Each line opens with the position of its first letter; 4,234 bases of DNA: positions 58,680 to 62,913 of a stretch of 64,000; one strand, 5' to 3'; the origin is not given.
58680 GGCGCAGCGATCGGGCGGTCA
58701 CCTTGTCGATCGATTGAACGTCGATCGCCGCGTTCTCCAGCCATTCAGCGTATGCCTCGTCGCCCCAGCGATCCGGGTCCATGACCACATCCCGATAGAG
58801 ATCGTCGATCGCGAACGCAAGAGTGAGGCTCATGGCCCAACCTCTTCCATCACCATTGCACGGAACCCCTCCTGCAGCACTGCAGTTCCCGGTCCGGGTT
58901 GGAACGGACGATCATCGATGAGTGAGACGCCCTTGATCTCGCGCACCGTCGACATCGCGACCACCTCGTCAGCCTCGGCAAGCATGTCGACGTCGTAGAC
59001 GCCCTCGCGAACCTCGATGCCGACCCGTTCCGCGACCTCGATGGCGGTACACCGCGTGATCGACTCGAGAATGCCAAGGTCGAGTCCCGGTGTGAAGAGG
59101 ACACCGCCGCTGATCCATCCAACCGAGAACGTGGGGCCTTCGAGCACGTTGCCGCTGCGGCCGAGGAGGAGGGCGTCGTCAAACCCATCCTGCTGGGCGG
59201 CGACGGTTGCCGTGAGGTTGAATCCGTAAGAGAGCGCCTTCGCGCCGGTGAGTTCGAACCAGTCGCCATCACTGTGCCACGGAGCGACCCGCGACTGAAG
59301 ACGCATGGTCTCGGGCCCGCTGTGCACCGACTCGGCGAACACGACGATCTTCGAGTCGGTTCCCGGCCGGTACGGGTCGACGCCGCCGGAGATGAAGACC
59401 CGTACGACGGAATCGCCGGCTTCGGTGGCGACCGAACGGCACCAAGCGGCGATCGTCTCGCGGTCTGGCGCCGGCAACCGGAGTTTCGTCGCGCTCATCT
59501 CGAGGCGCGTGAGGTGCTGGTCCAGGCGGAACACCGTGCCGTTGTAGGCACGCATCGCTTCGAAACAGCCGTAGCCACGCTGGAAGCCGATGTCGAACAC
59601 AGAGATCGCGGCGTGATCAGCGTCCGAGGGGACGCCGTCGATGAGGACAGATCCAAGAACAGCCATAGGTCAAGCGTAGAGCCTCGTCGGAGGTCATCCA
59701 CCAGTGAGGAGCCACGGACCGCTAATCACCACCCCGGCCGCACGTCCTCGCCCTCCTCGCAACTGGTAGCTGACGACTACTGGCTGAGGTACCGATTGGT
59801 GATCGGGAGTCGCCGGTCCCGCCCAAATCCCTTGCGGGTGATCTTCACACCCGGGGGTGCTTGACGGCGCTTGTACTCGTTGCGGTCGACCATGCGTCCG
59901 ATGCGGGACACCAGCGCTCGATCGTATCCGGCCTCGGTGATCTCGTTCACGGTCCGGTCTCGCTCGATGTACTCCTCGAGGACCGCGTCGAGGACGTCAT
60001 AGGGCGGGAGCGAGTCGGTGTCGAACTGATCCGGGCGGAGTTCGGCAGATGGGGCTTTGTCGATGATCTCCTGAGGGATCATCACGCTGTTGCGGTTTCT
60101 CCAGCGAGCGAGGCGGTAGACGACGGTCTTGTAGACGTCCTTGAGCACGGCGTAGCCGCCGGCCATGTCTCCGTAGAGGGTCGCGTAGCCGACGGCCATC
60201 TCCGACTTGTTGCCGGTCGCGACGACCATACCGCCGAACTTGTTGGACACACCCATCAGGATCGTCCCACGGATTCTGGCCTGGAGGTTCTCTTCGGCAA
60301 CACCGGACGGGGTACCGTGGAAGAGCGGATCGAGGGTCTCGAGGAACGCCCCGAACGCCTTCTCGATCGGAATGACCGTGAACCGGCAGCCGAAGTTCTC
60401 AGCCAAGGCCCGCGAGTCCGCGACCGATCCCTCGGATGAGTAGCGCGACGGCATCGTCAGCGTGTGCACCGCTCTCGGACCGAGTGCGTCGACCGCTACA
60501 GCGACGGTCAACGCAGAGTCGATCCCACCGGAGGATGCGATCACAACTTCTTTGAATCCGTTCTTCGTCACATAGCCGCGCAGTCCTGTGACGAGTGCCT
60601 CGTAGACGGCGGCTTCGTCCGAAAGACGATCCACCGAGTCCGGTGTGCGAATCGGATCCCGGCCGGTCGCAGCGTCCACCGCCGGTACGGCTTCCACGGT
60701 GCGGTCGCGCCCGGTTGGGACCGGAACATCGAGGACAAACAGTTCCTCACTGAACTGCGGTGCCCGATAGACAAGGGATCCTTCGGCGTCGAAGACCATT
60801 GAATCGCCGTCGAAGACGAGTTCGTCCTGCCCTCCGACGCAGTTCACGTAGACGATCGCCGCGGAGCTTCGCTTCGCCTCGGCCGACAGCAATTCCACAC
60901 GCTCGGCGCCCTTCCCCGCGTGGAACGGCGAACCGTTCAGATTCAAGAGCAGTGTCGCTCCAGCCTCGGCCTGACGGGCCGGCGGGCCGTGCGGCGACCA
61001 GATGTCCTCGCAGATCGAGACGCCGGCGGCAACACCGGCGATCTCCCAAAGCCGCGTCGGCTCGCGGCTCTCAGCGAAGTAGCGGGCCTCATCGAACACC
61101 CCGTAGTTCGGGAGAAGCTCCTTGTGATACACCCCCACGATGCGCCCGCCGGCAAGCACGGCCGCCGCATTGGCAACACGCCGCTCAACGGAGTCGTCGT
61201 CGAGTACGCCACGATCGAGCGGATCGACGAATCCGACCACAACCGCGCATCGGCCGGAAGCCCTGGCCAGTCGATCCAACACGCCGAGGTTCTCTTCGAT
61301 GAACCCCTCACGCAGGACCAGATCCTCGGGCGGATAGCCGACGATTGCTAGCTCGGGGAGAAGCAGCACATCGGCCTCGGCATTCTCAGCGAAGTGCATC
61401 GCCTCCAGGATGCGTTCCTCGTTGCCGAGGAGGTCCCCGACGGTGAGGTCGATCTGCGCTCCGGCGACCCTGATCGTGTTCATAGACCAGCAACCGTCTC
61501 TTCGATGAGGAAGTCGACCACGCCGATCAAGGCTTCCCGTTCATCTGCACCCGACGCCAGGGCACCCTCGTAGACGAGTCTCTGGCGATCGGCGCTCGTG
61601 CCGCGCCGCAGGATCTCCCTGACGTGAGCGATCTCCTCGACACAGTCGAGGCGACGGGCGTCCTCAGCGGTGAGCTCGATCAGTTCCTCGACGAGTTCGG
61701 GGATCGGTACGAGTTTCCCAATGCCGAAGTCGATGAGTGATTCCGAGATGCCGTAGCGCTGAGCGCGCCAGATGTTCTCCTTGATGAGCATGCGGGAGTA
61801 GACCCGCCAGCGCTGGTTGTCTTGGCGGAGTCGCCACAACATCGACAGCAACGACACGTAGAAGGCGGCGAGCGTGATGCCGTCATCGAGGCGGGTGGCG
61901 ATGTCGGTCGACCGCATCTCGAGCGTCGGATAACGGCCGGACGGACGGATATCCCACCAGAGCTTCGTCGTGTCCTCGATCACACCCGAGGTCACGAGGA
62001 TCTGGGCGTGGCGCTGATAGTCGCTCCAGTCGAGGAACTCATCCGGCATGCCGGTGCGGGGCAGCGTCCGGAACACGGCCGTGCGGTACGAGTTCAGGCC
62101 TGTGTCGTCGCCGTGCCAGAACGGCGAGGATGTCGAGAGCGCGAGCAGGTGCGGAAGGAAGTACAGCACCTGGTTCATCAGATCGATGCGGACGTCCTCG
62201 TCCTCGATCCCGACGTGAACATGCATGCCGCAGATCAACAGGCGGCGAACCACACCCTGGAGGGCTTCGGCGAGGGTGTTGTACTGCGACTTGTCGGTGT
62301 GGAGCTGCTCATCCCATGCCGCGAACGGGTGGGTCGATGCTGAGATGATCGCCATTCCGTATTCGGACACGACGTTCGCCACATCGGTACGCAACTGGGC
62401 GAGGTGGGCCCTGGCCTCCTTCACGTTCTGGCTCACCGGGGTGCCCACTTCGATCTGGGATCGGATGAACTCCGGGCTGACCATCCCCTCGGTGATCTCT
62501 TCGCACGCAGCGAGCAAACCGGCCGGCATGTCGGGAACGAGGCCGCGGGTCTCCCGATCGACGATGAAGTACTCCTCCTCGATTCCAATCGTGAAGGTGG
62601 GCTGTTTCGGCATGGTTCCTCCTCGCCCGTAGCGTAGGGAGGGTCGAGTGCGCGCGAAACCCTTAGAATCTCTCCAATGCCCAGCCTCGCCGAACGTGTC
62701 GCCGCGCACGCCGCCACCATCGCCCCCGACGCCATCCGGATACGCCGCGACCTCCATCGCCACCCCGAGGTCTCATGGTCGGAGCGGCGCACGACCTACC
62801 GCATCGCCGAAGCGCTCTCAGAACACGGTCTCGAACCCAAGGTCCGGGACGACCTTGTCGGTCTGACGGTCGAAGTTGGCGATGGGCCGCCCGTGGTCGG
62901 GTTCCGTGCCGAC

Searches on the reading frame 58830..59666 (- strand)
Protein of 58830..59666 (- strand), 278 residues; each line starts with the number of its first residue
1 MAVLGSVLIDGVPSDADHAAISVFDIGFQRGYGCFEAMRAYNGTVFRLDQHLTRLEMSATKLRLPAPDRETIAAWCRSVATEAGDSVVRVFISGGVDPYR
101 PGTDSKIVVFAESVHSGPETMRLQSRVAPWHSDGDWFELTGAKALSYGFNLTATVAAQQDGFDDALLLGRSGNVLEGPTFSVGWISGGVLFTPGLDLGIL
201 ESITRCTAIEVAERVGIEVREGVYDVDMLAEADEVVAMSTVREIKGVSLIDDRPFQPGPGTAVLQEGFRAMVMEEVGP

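Call 11: search_protein_families(library=pfam, proteins=[window:58830-59666:-])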
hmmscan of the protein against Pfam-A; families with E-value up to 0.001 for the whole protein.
window:58830-59666:- (278 aa): 1 family
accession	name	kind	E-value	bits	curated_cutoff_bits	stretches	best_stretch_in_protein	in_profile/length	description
PF01063.24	Aminotran_4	-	1.4e-49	169.4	28.5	1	33-250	1-223/223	Amino-transferase class IV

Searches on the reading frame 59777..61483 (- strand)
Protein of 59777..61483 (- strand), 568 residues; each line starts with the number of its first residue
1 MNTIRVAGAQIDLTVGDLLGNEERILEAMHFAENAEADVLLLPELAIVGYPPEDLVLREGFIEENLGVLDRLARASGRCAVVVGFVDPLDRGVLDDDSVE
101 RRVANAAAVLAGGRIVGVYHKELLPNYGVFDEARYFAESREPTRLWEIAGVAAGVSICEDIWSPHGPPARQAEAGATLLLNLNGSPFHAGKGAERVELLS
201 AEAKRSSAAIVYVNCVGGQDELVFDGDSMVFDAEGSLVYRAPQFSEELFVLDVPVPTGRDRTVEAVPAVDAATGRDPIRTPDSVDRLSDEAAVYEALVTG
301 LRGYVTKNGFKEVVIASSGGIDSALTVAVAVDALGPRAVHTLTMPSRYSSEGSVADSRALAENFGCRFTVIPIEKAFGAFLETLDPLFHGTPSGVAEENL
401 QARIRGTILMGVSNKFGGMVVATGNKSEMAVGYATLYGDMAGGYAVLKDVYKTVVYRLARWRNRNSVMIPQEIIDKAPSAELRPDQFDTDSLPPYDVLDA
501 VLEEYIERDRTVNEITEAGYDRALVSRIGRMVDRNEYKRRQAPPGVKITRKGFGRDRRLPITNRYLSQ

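Call 11: search_protein_families(library=pfam, proteins=[window:59777-61483:-])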
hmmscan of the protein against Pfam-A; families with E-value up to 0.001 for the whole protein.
window:59777-61483:- (568 aa): 2 families
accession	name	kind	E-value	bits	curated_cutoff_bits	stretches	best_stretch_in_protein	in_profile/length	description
PF02540.23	NAD_synthase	-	2.3e-71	240.2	21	1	294-542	2-242/242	NAD synthase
PF00795.27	CN_hydrolase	-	1.2e-22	80.9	23.2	1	5-255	1-248/256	Carbon-nitrogen hydrolase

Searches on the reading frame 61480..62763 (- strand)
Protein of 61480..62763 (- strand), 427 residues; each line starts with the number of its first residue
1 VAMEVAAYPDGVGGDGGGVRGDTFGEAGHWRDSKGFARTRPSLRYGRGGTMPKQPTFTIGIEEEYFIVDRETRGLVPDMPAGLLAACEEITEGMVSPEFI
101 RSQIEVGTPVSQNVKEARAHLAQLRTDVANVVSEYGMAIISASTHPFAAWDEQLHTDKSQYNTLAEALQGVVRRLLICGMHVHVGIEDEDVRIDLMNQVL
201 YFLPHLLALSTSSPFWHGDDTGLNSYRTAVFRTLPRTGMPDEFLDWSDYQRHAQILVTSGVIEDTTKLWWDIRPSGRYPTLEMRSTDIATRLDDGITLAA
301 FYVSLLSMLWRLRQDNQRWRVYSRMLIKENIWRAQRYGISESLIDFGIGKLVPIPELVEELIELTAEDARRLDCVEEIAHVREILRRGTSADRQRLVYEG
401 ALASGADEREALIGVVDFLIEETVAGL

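Call 11: search_protein_families(library=pfam, proteins=[window:61480-62763:-])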
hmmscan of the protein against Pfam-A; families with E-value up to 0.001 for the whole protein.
window:61480-62763:- (427 aa): 1 family
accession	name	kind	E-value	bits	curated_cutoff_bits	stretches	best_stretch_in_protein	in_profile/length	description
PF04107.18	GCS2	-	2.9e-54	184.9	21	1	60-338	2-290/291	Glutamate-cysteine ligase family 2(GCS2)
